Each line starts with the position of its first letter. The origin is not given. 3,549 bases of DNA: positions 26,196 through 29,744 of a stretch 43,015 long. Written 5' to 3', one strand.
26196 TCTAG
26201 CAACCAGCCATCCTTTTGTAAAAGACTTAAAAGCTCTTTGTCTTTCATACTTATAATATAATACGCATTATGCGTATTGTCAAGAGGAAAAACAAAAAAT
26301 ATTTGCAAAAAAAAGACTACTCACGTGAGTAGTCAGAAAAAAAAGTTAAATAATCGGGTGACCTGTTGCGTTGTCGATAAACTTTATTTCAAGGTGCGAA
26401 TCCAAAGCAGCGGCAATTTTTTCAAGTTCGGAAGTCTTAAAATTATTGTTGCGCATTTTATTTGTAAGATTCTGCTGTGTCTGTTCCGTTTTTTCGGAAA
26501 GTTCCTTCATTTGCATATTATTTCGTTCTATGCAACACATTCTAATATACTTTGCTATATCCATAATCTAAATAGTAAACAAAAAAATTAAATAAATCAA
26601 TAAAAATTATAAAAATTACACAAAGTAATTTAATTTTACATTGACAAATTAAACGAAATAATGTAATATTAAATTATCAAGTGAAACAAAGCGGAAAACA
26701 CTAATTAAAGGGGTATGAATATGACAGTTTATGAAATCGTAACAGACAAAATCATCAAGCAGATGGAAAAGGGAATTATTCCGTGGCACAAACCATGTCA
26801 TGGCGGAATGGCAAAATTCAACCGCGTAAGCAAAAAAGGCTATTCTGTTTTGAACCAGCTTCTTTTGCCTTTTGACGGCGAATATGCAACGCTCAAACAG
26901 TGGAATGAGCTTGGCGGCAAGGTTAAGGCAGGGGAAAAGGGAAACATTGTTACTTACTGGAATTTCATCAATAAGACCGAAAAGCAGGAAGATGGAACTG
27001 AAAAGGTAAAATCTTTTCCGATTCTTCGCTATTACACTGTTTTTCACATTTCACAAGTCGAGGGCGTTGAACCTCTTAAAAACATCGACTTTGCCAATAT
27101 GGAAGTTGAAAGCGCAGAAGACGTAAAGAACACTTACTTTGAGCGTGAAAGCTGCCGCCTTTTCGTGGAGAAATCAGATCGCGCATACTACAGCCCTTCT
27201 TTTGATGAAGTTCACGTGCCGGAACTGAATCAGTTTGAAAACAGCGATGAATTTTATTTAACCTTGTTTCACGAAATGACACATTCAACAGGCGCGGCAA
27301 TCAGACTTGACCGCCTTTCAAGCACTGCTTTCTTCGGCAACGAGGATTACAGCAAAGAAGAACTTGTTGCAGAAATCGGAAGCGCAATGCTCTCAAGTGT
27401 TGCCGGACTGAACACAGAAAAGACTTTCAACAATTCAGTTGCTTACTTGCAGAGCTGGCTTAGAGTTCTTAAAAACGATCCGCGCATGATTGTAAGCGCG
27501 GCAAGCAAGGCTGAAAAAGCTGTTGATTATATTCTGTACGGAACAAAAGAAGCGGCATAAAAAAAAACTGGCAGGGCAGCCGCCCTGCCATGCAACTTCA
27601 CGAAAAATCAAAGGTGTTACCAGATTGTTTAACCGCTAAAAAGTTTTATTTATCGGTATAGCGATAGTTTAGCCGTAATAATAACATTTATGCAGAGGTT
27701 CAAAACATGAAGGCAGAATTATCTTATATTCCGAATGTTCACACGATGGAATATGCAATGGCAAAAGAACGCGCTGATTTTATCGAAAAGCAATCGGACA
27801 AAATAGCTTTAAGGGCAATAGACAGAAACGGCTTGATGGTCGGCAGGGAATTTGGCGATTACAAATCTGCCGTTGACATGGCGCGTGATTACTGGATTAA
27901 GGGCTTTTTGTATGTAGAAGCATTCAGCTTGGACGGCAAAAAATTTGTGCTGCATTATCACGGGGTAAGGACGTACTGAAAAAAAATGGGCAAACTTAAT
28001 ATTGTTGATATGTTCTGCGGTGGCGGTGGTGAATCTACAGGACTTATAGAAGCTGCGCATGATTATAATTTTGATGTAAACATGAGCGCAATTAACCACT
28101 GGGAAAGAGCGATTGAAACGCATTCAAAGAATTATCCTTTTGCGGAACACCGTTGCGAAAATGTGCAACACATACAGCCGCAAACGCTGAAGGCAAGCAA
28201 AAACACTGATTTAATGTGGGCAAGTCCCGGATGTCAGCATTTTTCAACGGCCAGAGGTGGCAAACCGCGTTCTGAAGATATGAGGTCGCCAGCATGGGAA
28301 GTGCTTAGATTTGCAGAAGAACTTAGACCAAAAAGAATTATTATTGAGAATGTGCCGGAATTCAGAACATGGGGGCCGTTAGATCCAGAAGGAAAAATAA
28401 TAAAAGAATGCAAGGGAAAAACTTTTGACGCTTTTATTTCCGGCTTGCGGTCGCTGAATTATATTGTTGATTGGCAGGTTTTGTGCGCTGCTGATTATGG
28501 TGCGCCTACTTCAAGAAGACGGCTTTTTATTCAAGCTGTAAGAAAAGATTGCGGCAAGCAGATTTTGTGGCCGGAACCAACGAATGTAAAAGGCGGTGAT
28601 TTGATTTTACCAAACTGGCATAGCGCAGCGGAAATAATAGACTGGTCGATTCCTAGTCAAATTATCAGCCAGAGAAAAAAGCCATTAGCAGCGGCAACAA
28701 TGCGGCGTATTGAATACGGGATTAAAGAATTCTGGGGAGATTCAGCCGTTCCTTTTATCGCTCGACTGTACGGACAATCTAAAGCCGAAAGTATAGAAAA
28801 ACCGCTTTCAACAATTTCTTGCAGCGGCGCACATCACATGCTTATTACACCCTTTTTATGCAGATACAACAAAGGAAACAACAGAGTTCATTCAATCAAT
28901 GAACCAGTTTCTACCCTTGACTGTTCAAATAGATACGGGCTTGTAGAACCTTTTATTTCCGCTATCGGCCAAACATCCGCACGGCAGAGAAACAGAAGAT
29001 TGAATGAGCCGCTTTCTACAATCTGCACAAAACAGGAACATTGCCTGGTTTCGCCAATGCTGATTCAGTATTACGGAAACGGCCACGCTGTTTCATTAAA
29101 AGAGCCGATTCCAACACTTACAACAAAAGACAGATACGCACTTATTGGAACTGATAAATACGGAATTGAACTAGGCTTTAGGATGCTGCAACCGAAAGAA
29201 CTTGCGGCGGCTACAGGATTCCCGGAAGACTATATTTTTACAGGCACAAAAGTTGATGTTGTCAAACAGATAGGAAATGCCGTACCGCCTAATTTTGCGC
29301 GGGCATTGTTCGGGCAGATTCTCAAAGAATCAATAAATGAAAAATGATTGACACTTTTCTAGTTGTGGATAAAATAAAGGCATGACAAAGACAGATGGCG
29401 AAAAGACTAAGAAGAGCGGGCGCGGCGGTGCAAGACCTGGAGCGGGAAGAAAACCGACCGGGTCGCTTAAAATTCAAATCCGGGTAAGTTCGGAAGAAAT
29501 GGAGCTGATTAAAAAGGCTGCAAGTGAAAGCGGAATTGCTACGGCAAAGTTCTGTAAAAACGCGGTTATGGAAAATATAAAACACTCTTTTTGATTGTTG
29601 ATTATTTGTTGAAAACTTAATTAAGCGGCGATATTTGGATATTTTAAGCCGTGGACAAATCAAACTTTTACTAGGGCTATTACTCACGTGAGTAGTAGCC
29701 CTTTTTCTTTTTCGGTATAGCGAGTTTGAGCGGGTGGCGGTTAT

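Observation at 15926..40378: Six dispersed copies of a long palindrome with a parS-like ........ core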

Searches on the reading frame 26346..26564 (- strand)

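Call 11: search_protein_families(library=pfam, proteins=[window:26346-26564:-], max_evalue=0.01)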
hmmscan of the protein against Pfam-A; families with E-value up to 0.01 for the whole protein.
window:26346-26564:- (72 aa): 2 families
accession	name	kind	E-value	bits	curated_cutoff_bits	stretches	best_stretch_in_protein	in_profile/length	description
PF13443.12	HTH_26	-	9.9e-06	26.2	22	1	13-55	7-51/63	Cro/C1-type HTH DNA-binding domain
PF20075.5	DUF6471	-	0.0016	18.8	26.8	1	13-56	14-62/65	Domain of unknown function (DUF6471)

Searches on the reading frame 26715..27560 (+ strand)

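Call 20: search_protein_families(library=pfam, proteins=[window:26715-27560:+], max_evalue=0.05)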
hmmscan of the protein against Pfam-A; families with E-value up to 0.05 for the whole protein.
window:26715-27560:+ (281 aa): 2 families
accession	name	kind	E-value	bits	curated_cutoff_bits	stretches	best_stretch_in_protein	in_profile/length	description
PF18818.7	MPTase-PolyVal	-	9.7e-35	119.8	27.5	1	151-265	15-126/126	Zincin-like metallopeptidase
PF08401.16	ArdcN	-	8.4e-25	87.8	22.6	1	5-110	3-123/123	N-terminal domain of anti-restriction factor ArdC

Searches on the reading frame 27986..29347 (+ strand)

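Call 11: search_protein_families(library=pfam, proteins=[window:27986-29347:+], max_evalue=0.01)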
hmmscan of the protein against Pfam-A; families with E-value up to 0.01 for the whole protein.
window:27986-29347:+ (453 aa): 1 family
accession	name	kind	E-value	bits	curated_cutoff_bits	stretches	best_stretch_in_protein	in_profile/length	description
PF00145.23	DNA_methylase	-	2e-41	142.9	22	1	5-446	2-323/324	C-5 cytosine-specific DNA methylase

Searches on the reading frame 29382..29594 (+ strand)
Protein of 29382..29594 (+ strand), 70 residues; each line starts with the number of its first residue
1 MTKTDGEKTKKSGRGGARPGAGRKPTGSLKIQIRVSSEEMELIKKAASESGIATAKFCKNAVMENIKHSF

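Call 20: search_protein_families(library=pfam, proteins=[window:29382-29594:+], max_evalue=0.05)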
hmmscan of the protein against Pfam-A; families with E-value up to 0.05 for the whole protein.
window:29382-29594:+ (70 aa): 4 families
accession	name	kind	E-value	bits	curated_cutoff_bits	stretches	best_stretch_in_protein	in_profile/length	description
PF19807.5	DUF6290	-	7.2e-06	26.5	27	1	31-66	4-39/72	Family of unknown function (DUF6290)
PF21983.2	NikA-like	-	2e-05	25.1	27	1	30-64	6-40/72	Mobilization protein NikA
PF08681.18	TacA1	-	0.0027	18.1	21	1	30-64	1-35/80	Antitoxin TacA 1-like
PF12441.14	CopG_antitoxin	-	0.03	15.5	28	1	30-63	44-77/79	CopG antitoxin of type II toxin-antitoxin system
